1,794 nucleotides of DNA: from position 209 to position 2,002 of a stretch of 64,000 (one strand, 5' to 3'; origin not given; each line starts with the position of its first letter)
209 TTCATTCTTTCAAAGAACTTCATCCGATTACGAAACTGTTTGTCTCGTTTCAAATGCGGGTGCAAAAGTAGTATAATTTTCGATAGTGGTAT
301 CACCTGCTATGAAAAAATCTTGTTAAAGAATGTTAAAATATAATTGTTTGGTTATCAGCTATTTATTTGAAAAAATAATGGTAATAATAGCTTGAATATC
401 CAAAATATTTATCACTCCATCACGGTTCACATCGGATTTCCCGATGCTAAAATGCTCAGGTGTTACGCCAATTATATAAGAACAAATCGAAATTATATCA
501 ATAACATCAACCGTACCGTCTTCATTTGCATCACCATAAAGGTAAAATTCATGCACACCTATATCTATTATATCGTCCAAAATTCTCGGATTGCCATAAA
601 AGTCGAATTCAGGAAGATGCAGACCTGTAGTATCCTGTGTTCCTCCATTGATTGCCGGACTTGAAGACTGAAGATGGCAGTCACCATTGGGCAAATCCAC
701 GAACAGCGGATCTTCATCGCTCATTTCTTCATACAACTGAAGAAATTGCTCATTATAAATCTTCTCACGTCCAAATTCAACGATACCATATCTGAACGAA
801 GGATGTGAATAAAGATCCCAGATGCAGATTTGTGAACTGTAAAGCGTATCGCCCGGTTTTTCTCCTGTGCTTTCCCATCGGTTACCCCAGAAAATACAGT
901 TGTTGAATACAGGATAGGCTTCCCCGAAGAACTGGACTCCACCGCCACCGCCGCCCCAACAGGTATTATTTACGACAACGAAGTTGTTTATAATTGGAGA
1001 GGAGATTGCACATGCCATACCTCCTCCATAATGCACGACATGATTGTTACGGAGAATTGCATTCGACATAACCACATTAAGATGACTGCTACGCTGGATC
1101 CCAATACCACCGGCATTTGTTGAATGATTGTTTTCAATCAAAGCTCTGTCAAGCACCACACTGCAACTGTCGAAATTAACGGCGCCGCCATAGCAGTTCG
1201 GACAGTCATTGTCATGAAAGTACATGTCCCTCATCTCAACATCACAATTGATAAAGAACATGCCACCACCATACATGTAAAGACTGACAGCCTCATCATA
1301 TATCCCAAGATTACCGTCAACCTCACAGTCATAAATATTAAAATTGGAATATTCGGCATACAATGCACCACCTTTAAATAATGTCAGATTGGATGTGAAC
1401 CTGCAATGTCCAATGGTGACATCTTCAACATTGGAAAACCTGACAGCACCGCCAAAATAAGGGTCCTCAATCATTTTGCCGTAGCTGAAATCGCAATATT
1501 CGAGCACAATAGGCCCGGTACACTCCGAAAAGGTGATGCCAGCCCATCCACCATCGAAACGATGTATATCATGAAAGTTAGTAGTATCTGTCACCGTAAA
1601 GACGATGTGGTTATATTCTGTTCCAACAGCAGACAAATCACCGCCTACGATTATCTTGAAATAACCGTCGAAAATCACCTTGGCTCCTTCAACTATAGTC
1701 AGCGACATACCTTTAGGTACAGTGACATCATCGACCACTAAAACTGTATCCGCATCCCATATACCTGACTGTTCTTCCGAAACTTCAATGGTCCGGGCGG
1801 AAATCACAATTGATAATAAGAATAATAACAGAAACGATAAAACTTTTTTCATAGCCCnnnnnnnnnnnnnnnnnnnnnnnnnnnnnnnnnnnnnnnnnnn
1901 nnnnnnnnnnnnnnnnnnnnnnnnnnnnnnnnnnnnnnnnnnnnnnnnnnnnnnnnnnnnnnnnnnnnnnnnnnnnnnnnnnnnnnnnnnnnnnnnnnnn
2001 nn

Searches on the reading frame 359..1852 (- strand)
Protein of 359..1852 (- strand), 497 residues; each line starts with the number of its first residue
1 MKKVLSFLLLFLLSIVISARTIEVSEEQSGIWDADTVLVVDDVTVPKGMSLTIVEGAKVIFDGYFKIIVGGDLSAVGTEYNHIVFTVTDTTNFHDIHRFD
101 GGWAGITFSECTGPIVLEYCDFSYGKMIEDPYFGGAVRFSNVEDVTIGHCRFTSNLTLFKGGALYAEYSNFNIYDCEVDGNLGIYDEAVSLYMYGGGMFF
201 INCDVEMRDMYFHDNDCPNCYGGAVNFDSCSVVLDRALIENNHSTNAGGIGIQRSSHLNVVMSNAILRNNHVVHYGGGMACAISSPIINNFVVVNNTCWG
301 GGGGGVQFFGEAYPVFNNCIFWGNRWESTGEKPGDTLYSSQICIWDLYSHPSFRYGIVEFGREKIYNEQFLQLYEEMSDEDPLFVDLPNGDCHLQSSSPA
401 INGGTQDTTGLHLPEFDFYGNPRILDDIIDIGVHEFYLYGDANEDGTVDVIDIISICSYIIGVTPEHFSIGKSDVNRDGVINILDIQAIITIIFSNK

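Call 8: search_protein_families(library=pfam, proteins=[window:359-1852:-], max_evalue=0.01)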
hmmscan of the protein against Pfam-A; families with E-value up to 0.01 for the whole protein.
window:359-1852:- (497 aa): 2 families
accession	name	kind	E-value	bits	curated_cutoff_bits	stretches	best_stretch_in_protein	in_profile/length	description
PF13229.12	Beta_helix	-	1.2e-12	48.2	25.9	2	92-252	12-142/158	Right handed beta helix region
PF00404.24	Dockerin_1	-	3.2e-09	37.3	22.9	1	439-490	1-53/57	Dockerin type I domain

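Call 9: search_protein_families(library=ncbifam, proteins=[window:359-1852:-], max_evalue=0.1)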
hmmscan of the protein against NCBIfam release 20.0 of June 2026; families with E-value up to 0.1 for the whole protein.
window:359-1852:- (497 aa): 3 families
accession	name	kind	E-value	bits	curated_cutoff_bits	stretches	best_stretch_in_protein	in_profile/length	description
NF041518.1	choice_anch_Q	domain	4e-06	27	25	1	391-436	16-57/58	choice-of-anchor Q domain-containing protein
NF049990.1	CellobisidaseCelK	equivalog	0.00083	17.6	1700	1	437-489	827-878/889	cellulose 1,4-beta-cellobiosidase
TIGR04247.1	NosD_copper_fam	subfamily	0.037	12.6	300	1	182-291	241-307/377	nitrous oxide reductase family maturation protein NosD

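Call 28: find_homologous_proteins(query=window:359-1852:-)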
Query window:359-1852:- (497 aa): 267 proteins with E <= 0.001 among 7939 candidates; the best 120 are listed.
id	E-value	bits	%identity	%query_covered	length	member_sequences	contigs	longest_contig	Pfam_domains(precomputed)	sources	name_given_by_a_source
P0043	0.0e+0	1129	98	100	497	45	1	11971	PF13229.13,PF00404.25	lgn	-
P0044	6.4e-220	750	67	100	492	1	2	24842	PF13229.13,PF00404.25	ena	-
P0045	3.9e-138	480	52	88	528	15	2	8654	PF13229.13,PF17161.11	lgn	-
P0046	2.7e-133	464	51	85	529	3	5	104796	PF13229.13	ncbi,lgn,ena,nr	ncbi:MAG: hypothetical protein IJZ87_07750 [Bacteroidales bacterium]|nr:hypothetical protein [Bacter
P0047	1.6e-132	461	49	88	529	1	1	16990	PF13229.13,PF18962.8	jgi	jgi:hypothetical protein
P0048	4.6e-132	460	51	85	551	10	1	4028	PF13229.13,PF18962.8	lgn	-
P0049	3.6e-131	457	50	85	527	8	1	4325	PF13229.13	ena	-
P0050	2.2e-129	451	50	88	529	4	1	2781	PF13229.13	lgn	-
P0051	3.2e-129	450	51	85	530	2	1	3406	PF13229.13,PF18962.8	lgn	-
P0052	5.6e-129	450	50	85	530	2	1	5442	PF13229.13,PF18962.8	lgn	-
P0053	2.3e-127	444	49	88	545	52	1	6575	PF13229.13,PF02415.24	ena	-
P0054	4.8e-126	440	49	88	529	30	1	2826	PF13229.13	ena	-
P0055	4.8e-125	437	48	88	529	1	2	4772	PF13229.13,PF02415.24,PF18962.8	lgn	-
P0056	4.9e-125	436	48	85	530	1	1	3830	PF13229.13,PF18962.8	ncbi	-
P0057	1.5e-124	435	50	85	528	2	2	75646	PF13229.13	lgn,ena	-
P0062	3.7e-123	430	50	88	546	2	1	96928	PF13229.13,PF18962.8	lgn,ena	-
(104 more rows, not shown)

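Call 39: search_protein_families(library=pfam, proteins=[P0044, P0045, P0046, P0047, P0048, P0062], max_evalue=0.01)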
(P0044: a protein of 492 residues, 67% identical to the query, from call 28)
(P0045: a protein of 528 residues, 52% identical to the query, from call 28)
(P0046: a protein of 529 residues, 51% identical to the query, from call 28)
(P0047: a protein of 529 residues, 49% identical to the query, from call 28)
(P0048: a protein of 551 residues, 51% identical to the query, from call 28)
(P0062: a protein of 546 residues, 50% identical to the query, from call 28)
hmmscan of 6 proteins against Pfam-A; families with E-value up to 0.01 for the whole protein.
P0044 (492 aa): 2 families
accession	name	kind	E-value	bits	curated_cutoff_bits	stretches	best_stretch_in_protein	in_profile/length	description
PF13229.12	Beta_helix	-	1.1e-10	41.8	25.9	3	101-250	22-143/158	Right handed beta helix region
PF00404.24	Dockerin_1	-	4e-07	30.6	22.9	1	435-487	2-55/57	Dockerin type I domain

P0045 (528 aa): 4 families
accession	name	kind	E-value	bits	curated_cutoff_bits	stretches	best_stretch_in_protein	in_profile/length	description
PF13229.12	Beta_helix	-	6.7e-15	55.5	25.9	2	137-318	3-157/158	Right handed beta helix region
PF17161.10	DUF5123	-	8.3e-05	24.1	35.1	1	286-395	3-105/113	Domain of unknown function (DUF5123)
PF02415.23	Chlam_PMP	-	0.00093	19.7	20.6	0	149-167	1-19/19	Chlamydia polymorphic membrane protein (Chlamydia_PMP) repeat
PF18962.6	Por_Secre_tail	-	0.0015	19.2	27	1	447-527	1-74/75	Secretion system C-terminal sorting domain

P0046 (529 aa): 2 families
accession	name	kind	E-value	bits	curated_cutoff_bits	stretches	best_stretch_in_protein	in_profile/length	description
PF02415.23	Chlam_PMP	-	0.0026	18.3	20.6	0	148-166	1-19/19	Chlamydia polymorphic membrane protein (Chlamydia_PMP) repeat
PF18962.6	Por_Secre_tail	-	0.0032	18.2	27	1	449-527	1-73/75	Secretion system C-terminal sorting domain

P0047 (529 aa): 2 families
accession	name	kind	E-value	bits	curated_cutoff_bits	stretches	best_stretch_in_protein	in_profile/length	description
PF13229.12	Beta_helix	-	9.9e-13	48.4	25.9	2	192-345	21-150/158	Right handed beta helix region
PF18962.6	Por_Secre_tail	-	6.9e-06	26.7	27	1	448-527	1-73/75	Secretion system C-terminal sorting domain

P0048 (551 aa): 2 families
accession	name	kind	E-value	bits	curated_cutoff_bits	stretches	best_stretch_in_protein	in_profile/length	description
PF13229.12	Beta_helix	-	7.4e-12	45.6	25.9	2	138-281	35-152/158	Right handed beta helix region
PF18962.6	Por_Secre_tail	-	7.3e-05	23.4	27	1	470-543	1-67/75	Secretion system C-terminal sorting domain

P0062 (546 aa): 4 families
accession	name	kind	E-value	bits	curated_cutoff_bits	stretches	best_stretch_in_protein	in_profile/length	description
PF13229.12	Beta_helix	-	1.1e-12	48.3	25.9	2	118-250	22-138/158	Right handed beta helix region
PF18962.6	Por_Secre_tail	-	7.5e-05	23.4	27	1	465-538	1-67/75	Secretion system C-terminal sorting domain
PF17161.10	DUF5123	-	0.00037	22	35.1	0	302-415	3-106/113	Domain of unknown function (DUF5123)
PF02415.23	Chlam_PMP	-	0.0064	17.1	20.6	0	165-183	1-19/19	Chlamydia polymorphic membrane protein (Chlamydia_PMP) repeat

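Call 50: find_encoding_contigs(protein=P0044, flank=10000, max_places=3)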
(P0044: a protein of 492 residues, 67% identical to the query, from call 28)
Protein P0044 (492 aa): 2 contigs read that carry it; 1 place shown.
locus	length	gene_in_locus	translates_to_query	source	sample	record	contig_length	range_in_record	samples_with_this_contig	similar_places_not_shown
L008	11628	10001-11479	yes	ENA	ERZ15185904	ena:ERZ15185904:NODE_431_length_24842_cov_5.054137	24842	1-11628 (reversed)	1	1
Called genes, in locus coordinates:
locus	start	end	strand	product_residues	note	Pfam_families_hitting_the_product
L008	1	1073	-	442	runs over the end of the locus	PF13187:Fer4_9 (faint), PF13183:Fer4_8, PF12838:Fer4_7 (weak), PF13534:Fer4_17 (weak), PF02754:CCG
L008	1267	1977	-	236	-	-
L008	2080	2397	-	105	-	PF04358:DsrC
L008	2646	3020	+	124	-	PF08378:NERD, PF02021:UPF0102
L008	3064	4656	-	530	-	PF01479:S4, PF00849:PseudoU_synth_2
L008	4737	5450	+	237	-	PF13620:CarboxypepD_reg (weak), PF13715:CarbopepD_reg_2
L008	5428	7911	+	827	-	PF13620:CarboxypepD_reg, PF13715:CarbopepD_reg_2, PF07715:Plug (weak)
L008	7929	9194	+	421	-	PF01979:Amidohydro_1, PF07969:Amidohydro_3 (weak)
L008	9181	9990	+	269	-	PF13715:CarbopepD_reg_2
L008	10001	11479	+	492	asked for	PF13229:Beta_helix (faint), PF00404:Dockerin_1 (weak)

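Call 51: find_encoding_contigs(protein=window:359-1852:-, flank=10000, max_places=4)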
Protein window:359-1852:- (497 aa): 6 contigs read that carry it; 4 places shown.
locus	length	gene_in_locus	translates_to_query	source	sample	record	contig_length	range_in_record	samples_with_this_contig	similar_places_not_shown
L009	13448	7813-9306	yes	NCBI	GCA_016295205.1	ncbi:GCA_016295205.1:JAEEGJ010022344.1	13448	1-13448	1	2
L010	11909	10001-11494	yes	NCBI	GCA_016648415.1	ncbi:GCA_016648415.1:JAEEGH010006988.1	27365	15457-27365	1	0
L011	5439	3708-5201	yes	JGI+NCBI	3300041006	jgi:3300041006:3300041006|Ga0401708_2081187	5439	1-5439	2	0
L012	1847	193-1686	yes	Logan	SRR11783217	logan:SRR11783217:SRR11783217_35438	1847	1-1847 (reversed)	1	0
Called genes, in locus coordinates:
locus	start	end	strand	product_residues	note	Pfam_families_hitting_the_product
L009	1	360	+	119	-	?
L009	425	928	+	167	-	PF00403:HMA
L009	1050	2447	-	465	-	PF01479:S4, PF00849:PseudoU_synth_2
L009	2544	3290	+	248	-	PF13620:CarboxypepD_reg (weak), PF13715:CarbopepD_reg_2 (faint)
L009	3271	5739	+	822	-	PF13620:CarboxypepD_reg, PF13715:CarbopepD_reg_2, PF07715:Plug (weak), PF25183:OMP_b-brl_4 (weak)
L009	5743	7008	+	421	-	PF07969:Amidohydro_3 (faint), PF01979:Amidohydro_1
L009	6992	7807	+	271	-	-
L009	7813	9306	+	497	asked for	PF13229:Beta_helix (weak), PF00404:Dockerin_1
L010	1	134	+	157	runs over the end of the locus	-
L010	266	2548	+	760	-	PF13620:CarboxypepD_reg (weak), PF13715:CarbopepD_reg_2, PF07715:Plug (weak), PF00593:TonB_dep_Rec_b-barrel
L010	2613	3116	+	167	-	PF00403:HMA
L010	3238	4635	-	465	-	PF01479:S4, PF00849:PseudoU_synth_2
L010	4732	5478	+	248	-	PF13620:CarboxypepD_reg (weak), PF13715:CarbopepD_reg_2 (faint)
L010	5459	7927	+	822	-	PF13620:CarboxypepD_reg, PF13715:CarbopepD_reg_2, PF07715:Plug (weak), PF25183:OMP_b-brl_4 (weak)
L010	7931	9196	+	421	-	PF07969:Amidohydro_3 (faint), PF01979:Amidohydro_1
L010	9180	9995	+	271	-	-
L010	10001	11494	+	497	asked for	PF13229:Beta_helix (weak), PF00404:Dockerin_1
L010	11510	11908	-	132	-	?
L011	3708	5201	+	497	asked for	PF13229:Beta_helix (weak), PF00404:Dockerin_1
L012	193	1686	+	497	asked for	PF13229:Beta_helix (weak), PF00404:Dockerin_1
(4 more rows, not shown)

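Call 52: find_encoding_contigs(protein=P0062, flank=8000, max_places=2)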
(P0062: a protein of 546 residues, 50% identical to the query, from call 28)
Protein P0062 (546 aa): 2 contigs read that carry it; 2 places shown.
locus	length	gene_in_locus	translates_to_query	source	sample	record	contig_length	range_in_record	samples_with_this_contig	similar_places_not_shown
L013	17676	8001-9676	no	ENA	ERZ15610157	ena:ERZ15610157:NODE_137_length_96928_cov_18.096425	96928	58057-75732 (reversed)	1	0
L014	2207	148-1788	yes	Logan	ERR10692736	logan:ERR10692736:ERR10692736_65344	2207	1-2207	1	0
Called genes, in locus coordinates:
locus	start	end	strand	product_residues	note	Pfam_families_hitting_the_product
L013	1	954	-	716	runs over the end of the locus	PF01642:MM_CoA_mutase, PF02310:B12-binding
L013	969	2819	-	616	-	PF01642:MM_CoA_mutase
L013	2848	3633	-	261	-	-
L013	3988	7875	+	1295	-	PF18962:Por_Secre_tail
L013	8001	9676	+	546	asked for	PF13229:Beta_helix, PF18962:Por_Secre_tail (faint)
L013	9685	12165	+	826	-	PF09586:YfhO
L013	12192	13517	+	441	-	PF13692:Glyco_trans_1_4 (weak)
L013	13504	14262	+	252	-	PF02348:CTP_transf_3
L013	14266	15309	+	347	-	PF03102:NeuB, PF08666:SAF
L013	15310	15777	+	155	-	PF13419:HAD_2 (faint), PF00702:Hydrolase, PF08282:Hydrolase_3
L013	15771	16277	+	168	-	PF00132:Hexapep, PF14602:Hexapep_2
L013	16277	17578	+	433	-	-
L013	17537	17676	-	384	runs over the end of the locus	PF13439:Glyco_transf_4 (faint), PF02350:Epimerase_2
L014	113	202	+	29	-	-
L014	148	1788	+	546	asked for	PF13229:Beta_helix, PF18962:Por_Secre_tail (faint)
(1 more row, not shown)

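Call 53: find_encoding_contigs(protein=P0047, flank=8000, max_places=2)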
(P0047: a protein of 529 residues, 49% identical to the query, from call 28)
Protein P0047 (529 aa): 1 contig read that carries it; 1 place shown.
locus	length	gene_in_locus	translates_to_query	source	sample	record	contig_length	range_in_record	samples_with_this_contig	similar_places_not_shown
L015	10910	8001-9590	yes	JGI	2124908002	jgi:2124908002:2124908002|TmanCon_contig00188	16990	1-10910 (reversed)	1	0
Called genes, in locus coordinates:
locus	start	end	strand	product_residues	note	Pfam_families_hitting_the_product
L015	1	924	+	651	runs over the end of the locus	PF01807:Zn_ribbon_DnaG, PF08275:DNAG_N, PF01751:Toprim, PF13155:Toprim_2, PF13362:Toprim_3 (weak), PF13662:Toprim_4, PF28534:DUF8430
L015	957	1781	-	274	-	PF03601:Cons_hypoth698, PF03812:KdgT (faint)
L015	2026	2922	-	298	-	PF00126:HTH_1, PF03466:LysR_substrate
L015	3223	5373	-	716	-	PF01642:MM_CoA_mutase, PF02310:B12-binding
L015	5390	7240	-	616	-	PF01642:MM_CoA_mutase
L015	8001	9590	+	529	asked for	PF13229:Beta_helix (weak), PF18962:Por_Secre_tail (weak)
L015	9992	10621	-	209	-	PF00081:Sod_Fe_N, PF02777:Sod_Fe_C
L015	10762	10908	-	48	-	?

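Call 57: search_solved_structures(query=window:359-1852:-, max_evalue=1)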
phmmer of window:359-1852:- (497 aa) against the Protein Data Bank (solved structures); distinct sequences matched with E-value up to 1: 22.
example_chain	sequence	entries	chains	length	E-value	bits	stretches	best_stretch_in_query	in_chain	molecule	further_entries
6kg9_A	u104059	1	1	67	0.00027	23.2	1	438-496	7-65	And cellulose-binding endoglucanase family 9 CelL ortholog dockerin domain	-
6kge_D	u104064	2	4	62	0.00043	22.5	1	438-494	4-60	And cellulose-binding endoglucanase family 9 CelL ortholog dockerin domain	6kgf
2vn5_B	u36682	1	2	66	0.00054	22.2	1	438-488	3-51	ENDOGLUCANASE A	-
6kgc_B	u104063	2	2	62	0.0008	21.6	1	438-494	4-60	And cellulose-binding endoglucanase family 9 CelL ortholog dockerin domain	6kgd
2vn6_B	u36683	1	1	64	0.0013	20.9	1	438-488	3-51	ENDOGLUCANASE A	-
2mte_A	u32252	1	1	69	0.0038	19.4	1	438-489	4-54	Cellulose 1,4-beta-cellobiosidase (reducing end) CelS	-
1daq_A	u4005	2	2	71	0.0039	19.4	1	438-489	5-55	ENDOGLUCANASE SS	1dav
5lxv_B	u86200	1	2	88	0.0073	18.4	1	428-486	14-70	Carbohydrate-binding protein WP_009985128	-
8x39_A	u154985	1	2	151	0.011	17.8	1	429-484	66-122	Serine protease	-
8x3a_A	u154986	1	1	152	0.012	17.8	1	429-484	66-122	Serine protease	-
4cj0_A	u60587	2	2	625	0.021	17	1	437-489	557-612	ENDOGLUCANASE D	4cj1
1clc_A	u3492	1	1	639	0.021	16.9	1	437-489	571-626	ENDOGLUCANASE CELD; EC: 3.2.1.4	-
4fl4_A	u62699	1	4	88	0.022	16.9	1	439-489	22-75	Glycoside hydrolase family 9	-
2ccl_B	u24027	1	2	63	0.11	14.5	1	438-489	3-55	ENDO-1,4-BETA-XYLANASE Y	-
4dh2_B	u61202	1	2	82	0.12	14.4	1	438-487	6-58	Dockerin type 1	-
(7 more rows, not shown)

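Call 84: predict_structure(alignment_id=A3)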
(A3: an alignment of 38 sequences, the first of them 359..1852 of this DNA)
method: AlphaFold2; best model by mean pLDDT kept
length: 497 residues; sequences in the alignment: 38
mean_pLDDT: 82.6   pTM: 0.81
mean pLDDT of the five models: 82.6, 81.4, 80.1, 79.0, 77.0
residues with pLDDT >= 90: 278; 70-90: 119; 50-70: 37; < 50: 63
segments of 3 or more residues with pLDDT < 50: 436-497
pLDDT, mean of each block of 10 residues (from residue 1): 72 64 97 97 96 98 95 96 96 85 93 94 85 81 96 91 94 97 77 86 97 92 94 95 93 95 95 92 96 93 90 95 83 62 91 95 86 94 85 86 84 72 76 57 31 37 42 38 41 39
secondary structure, 60 per line:
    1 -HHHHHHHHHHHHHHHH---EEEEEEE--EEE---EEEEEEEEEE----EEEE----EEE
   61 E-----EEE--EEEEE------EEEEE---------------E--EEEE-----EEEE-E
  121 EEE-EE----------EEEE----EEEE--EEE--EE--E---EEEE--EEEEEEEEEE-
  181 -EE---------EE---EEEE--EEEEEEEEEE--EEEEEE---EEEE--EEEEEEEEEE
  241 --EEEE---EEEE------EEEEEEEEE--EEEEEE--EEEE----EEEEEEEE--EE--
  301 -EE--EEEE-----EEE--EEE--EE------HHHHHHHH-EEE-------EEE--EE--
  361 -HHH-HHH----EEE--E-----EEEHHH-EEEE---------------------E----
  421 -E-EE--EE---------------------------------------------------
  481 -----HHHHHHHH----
elements in order: H2-17 E21-27 E30-32 E36-45 E50-53 E58-61 E67-69 E72-76 E83-87 E106-109 E115-118 E120-123 E137-140 E145-148 E151-153 E164-167 E170-179 E198-201 E204-213 E216-221 E225-228 E231-240 E243-246 E250-253 E260-268 E271-276 E279-282 E287-294 E306-309 E315-317 E320-322 H333-340 E342-344 E352-354 E373-375 E384-386 E391-394 H486-493

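Call 86: fold_search(model_id=the predicted structure, library=pdb)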
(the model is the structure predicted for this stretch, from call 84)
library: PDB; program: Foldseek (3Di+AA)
matches with E <= 10: 365; with E <= 0.001: 16
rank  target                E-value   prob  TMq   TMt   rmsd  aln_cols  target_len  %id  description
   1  9cdu_C                2.9e-05  1.00  0.38  0.44  10.8       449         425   12  Crystal Structure of Rhombotarget A-peptide Complex (released 2025-07-02)
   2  9cdv_B                5.4e-05  1.00  0.36  0.40  11.5       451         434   11  Crystal Structure of Rhombotarget A (released 2025-07-02)
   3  1ru4                  1.9e-04  1.00  0.31  0.37  11.9       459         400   11  Crystal structure of pectate lyase Pel9A (released 2004-04-13)
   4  2vfm                  2.7e-04  0.97  0.24  0.23  12.4       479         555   10  Low Temperature Structure of P22 Tailspike Protein Fragment (109-666) (released 2008-12-16)
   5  2vfo                  3.1e-04  0.97  0.25  0.23  12.0       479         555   10  Low Temperature Structure of P22 Tailspike Protein Fragment (109-666), Mutant V125L (released 2008-12-16)
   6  7dmk_C                3.4e-04  0.47  0.15  0.11  20.8       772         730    9  PL6 alginate lyase BcAlyPL6 (released 2021-10-06)
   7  6f7k_B                3.8e-04  1.00  0.26  0.24  12.6       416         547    9  Crystal structure of Dettilon tailspike protein (gp208) (released 2018-12-19)
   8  4nk6                  4.8e-04  1.00  0.29  0.33  11.0       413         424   10  Crystal Structure of the periplasmic alginate epimerase AlgG (released 2014-01-15)
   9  9cdu_A                5.0e-04  1.00  0.35  0.39  11.8       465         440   12  Crystal Structure of Rhombotarget A-peptide Complex (released 2025-07-02)
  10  6f7k_A                5.5e-04  0.98  0.25  0.23  11.8       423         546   10  Crystal structure of Dettilon tailspike protein (gp208) (released 2018-12-19)
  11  7v6i_A                5.8e-04  1.00  0.31  0.27  12.4       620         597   10  Crystal structure of lacto-N-biosidase BsaX from Bifidobacterium saguini, lacto-N-biose complex (released 2022-02-09)
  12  5gqc_A                6.1e-04  1.00  0.41  0.36   7.8       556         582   10  Crystal structure of lacto-N-biosidase LnbX from Bifidobacterium longum subsp. longum, ligand-free form (released 2017-04-19)
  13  4xn0                  7.0e-04  0.82  0.17  0.15  14.4       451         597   12  Tailspike protein mutant E372A of E. coli bacteriophage HK620 (released 2016-01-27)
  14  3th0_A                7.7e-04  0.90  0.24  0.22  12.8       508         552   10  P22 Tailspike complexed with S.Paratyphi O antigen octasaccharide (released 2012-08-29)
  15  6gvr_A                7.7e-04  0.85  0.18  0.15  14.9       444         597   11  TAILSPIKE PROTEIN MUTANT E372Q (DELTA N471/S472) OF E. COLI BACTERIOPHAGE HK620 IN COMPLEX WITH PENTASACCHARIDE (released 2018-07-11)
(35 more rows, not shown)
